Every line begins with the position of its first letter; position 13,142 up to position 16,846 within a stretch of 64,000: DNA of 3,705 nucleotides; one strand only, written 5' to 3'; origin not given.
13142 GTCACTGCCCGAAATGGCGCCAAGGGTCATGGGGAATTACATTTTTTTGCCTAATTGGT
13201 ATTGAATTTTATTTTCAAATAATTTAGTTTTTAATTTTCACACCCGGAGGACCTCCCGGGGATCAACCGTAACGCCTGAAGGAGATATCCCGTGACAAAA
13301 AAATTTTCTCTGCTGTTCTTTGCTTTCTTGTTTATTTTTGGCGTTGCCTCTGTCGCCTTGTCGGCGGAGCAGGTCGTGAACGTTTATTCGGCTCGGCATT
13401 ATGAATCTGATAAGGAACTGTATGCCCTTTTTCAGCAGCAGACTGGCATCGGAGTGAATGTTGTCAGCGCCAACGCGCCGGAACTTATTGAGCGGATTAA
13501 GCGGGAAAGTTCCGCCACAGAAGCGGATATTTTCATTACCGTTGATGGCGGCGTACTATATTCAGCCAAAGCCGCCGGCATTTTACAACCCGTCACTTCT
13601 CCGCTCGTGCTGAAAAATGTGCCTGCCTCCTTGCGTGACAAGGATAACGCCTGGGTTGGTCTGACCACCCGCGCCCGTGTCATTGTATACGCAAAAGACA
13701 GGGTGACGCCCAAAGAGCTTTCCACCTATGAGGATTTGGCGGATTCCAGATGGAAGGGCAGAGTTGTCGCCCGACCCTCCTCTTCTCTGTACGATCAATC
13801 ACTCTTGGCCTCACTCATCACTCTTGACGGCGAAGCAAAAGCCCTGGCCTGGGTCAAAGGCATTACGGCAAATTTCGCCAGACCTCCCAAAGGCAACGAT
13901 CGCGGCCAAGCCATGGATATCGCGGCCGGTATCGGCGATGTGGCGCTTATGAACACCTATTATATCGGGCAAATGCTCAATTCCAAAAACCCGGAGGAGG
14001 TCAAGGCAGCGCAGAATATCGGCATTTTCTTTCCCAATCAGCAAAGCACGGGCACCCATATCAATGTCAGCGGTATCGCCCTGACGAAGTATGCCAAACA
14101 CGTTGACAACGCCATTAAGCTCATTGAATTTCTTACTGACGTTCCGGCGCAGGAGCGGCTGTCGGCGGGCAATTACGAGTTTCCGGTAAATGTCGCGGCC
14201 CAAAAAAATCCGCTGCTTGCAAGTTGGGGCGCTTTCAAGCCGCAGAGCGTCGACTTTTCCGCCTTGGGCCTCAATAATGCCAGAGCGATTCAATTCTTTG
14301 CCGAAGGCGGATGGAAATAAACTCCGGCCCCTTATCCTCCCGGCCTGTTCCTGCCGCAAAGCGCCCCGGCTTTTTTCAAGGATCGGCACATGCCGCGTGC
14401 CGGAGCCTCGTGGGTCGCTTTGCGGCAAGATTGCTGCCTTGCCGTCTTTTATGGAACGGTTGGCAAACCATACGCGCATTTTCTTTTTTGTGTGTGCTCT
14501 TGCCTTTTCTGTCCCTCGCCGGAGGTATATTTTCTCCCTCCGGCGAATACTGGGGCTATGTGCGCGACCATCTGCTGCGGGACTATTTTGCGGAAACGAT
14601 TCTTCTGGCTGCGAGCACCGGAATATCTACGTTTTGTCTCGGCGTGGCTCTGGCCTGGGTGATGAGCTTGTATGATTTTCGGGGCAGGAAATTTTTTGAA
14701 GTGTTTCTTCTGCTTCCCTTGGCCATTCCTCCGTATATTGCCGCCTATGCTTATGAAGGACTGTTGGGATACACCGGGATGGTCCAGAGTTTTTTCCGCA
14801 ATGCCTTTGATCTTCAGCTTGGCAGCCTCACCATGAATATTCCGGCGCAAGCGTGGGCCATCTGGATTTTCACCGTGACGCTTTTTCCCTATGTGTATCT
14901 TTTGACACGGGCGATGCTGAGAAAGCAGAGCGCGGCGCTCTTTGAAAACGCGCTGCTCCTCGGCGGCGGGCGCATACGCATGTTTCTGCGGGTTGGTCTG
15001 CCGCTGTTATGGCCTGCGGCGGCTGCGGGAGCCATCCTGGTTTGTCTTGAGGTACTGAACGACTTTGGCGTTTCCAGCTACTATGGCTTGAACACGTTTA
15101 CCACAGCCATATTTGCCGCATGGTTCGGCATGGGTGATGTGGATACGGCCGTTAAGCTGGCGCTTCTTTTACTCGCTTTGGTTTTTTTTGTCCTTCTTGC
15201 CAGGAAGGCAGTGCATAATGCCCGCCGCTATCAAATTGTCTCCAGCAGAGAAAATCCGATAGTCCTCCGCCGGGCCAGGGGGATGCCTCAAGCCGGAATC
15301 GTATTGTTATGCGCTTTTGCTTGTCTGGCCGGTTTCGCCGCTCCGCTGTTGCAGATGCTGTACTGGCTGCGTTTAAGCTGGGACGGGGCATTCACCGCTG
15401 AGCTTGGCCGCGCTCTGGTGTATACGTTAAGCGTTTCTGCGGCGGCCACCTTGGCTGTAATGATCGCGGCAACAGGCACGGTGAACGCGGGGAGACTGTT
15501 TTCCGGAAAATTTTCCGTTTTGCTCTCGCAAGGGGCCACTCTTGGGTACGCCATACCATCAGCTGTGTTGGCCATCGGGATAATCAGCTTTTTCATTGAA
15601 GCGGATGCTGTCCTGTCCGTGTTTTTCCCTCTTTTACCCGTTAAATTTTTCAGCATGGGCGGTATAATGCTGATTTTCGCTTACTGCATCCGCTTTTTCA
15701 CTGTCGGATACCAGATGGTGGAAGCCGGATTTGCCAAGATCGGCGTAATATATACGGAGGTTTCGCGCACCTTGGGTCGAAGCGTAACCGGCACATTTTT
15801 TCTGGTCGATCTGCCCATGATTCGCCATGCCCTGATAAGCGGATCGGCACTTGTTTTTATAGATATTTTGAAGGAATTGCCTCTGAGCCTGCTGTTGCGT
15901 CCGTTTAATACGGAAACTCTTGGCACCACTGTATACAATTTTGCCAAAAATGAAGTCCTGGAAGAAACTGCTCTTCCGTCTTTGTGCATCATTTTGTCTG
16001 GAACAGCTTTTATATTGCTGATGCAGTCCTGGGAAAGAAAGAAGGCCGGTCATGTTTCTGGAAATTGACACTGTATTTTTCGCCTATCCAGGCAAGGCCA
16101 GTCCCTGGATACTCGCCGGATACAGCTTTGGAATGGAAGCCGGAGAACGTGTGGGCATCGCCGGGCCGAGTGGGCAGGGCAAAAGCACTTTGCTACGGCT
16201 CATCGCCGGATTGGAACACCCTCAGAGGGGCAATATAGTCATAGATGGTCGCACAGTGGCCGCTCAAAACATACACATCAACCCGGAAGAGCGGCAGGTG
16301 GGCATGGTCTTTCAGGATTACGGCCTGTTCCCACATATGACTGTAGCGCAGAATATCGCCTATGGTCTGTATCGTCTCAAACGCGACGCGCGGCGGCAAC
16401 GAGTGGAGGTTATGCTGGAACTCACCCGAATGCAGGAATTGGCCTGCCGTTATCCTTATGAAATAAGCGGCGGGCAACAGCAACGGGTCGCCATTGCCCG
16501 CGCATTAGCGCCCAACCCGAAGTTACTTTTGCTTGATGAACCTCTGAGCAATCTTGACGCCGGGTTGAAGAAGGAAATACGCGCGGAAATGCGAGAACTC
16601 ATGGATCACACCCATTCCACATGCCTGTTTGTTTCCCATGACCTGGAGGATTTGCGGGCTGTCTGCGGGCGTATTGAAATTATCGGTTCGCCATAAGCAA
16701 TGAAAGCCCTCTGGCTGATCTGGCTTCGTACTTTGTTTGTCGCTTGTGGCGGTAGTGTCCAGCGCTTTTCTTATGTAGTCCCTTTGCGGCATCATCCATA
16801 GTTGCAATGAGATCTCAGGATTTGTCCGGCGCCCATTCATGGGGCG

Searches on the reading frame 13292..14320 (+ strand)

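Call 12: search_protein_families(library=pfam, proteins=[window:13292-14320:+])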
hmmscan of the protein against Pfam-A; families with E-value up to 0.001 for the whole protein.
window:13292-14320:+ (342 aa): 4 families
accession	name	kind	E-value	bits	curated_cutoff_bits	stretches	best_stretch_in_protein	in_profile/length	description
PF13416.11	SBP_bac_8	-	1.1e-20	75.1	27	1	43-316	2-278/279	Bacterial extracellular solute-binding protein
PF13343.11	SBP_bac_6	-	3e-19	69.9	24.6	1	78-316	4-235/245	Bacterial extracellular solute-binding protein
PF01547.30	SBP_bac_1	-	1.2e-14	55.5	26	1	40-287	10-306/307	Bacterial extracellular solute-binding protein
PF13531.11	SBP_bac_11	-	1.3e-10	41.8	25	1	41-290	14-221/227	Bacterial extracellular solute-binding protein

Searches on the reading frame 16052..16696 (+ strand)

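Call 83: search_protein_families(library=pfam, proteins=[window:16052-16696:+], max_evalue=0.001)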
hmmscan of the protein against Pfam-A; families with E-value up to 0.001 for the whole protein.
window:16052-16696:+ (214 aa): 2 families
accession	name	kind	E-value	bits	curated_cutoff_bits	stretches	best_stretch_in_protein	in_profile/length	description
PF00005.33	ABC_tran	-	1.5e-38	132.9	25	1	23-165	3-136/137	ABC transporter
PF13304.12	AAA_21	-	7.5e-07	29.9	27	1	135-198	235-300/304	AAA domain, putative AbiEii toxin, Type IV TA system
